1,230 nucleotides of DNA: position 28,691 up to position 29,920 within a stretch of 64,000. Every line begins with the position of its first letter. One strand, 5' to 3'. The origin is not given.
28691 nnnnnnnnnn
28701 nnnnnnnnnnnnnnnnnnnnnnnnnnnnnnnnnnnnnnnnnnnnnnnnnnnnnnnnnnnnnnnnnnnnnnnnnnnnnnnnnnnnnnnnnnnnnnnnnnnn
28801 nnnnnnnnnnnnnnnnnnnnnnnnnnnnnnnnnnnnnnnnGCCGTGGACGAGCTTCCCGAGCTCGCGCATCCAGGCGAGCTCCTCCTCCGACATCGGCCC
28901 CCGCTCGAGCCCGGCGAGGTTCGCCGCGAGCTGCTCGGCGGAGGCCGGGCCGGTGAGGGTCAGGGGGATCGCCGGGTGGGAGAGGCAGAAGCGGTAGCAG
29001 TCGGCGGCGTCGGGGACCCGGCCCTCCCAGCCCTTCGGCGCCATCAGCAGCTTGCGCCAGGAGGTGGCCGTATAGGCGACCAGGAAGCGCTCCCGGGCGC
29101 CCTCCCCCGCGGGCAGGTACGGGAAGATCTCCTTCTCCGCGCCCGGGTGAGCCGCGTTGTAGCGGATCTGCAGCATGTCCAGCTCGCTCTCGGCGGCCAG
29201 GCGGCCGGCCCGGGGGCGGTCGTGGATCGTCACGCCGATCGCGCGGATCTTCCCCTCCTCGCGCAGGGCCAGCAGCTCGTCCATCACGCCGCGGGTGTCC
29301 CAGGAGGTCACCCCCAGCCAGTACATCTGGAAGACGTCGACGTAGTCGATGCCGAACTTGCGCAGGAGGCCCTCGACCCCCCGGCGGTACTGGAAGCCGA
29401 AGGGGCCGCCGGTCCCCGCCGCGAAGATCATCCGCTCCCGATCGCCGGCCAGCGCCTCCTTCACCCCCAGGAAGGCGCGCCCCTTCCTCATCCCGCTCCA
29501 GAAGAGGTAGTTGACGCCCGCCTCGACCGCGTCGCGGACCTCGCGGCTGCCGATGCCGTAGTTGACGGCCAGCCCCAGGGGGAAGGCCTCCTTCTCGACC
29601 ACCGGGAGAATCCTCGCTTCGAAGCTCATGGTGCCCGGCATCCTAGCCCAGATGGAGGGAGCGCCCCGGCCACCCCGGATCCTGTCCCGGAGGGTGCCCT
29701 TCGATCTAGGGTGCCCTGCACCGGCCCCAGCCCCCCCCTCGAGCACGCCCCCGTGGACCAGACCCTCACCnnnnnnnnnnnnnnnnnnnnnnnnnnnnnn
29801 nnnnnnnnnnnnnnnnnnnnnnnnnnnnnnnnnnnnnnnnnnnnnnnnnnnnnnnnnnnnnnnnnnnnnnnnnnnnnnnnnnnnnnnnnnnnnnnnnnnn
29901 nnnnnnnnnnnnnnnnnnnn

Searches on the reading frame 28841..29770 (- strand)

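Call 30: search_protein_families(library=pfam, proteins=[window:28841-29770:-], max_evalue=0.001)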
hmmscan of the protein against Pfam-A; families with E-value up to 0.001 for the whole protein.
window:28841-29770:- (310 aa): 1 family
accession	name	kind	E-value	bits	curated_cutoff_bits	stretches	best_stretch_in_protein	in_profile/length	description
PF00248.27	Aldo_ket_red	-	2.2e-12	47.1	24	1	129-219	88-179/291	Aldo/keto reductase family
